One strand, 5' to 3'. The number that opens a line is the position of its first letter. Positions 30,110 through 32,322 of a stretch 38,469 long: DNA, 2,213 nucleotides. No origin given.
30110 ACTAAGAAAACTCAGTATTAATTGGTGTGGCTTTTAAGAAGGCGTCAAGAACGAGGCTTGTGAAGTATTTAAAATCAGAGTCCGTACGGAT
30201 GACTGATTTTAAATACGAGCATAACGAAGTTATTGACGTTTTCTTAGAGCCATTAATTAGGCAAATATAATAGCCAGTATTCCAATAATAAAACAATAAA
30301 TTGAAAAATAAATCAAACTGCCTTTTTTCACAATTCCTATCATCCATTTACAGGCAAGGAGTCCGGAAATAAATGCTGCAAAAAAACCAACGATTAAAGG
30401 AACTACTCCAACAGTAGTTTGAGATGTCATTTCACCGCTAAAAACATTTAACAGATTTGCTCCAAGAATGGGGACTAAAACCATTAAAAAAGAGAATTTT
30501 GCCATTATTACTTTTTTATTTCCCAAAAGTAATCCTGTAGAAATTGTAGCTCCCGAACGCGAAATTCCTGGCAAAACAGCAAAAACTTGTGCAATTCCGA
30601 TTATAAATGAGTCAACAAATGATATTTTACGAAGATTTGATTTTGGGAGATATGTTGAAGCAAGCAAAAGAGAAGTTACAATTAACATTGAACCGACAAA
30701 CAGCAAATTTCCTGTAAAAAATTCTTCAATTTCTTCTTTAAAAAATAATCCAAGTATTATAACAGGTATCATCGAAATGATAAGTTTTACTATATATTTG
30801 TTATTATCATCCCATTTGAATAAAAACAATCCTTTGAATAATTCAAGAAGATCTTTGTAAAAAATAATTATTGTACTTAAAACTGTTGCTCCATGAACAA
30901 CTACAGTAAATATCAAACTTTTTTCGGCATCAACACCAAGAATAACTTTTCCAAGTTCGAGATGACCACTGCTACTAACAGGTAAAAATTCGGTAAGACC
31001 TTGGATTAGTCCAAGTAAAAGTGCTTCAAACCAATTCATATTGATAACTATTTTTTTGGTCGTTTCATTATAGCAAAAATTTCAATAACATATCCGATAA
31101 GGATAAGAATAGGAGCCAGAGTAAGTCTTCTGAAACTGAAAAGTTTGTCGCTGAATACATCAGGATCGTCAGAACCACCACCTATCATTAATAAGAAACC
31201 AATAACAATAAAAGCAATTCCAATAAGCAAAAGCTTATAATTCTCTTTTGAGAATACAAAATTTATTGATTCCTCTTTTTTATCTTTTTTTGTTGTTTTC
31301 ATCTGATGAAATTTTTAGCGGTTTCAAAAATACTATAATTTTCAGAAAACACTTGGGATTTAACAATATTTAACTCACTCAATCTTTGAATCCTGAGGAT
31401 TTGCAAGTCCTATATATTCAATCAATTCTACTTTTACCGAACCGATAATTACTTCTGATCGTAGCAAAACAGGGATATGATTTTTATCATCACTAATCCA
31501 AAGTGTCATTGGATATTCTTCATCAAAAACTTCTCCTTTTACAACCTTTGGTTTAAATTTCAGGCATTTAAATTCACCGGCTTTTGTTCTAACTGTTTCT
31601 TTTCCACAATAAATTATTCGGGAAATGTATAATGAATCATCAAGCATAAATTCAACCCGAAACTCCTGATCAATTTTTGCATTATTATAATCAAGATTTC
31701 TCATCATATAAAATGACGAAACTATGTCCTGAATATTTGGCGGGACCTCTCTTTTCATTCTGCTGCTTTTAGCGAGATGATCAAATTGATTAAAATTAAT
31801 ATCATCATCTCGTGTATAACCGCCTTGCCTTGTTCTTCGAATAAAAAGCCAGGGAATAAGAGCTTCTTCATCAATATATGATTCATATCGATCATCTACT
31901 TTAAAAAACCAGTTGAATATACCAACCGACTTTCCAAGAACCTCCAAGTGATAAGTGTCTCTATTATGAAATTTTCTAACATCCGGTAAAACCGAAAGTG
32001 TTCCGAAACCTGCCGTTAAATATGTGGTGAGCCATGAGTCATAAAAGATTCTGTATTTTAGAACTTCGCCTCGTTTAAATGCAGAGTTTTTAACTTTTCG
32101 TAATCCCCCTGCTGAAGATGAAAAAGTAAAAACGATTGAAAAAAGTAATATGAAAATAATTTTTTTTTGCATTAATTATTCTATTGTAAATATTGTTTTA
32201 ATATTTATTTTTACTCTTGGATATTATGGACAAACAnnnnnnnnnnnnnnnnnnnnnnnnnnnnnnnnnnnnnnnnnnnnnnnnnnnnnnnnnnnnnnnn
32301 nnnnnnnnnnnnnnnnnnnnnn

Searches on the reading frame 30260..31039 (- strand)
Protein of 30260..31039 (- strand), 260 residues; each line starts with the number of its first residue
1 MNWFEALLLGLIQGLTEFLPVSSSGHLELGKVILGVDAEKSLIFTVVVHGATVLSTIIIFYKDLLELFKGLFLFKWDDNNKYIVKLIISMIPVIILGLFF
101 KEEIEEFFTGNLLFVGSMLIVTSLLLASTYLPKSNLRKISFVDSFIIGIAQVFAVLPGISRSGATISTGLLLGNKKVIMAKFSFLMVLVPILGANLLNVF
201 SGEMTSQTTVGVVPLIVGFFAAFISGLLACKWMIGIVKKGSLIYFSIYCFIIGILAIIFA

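Call 67: search_protein_families(library=pfam, proteins=[window:30260-31039:-], max_evalue=0.001)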
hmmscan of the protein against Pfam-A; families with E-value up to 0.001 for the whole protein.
window:30260-31039:- (260 aa): 1 family
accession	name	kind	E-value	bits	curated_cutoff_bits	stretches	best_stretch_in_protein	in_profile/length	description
PF02673.24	BacA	-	4.8e-70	236.6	33.4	1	6-255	1-257/257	Bacitracin resistance protein BacA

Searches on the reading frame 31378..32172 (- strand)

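Call 67: search_protein_families(library=pfam, proteins=[window:31378-32172:-], max_evalue=0.001)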
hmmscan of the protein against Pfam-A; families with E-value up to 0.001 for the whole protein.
window:31378-32172:- (265 aa): 1 family
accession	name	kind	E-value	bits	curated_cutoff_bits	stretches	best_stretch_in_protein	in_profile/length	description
PF11306.15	DUF3108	-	2.5e-42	145.5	26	1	39-250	1-208/209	Protein of unknown function (DUF3108)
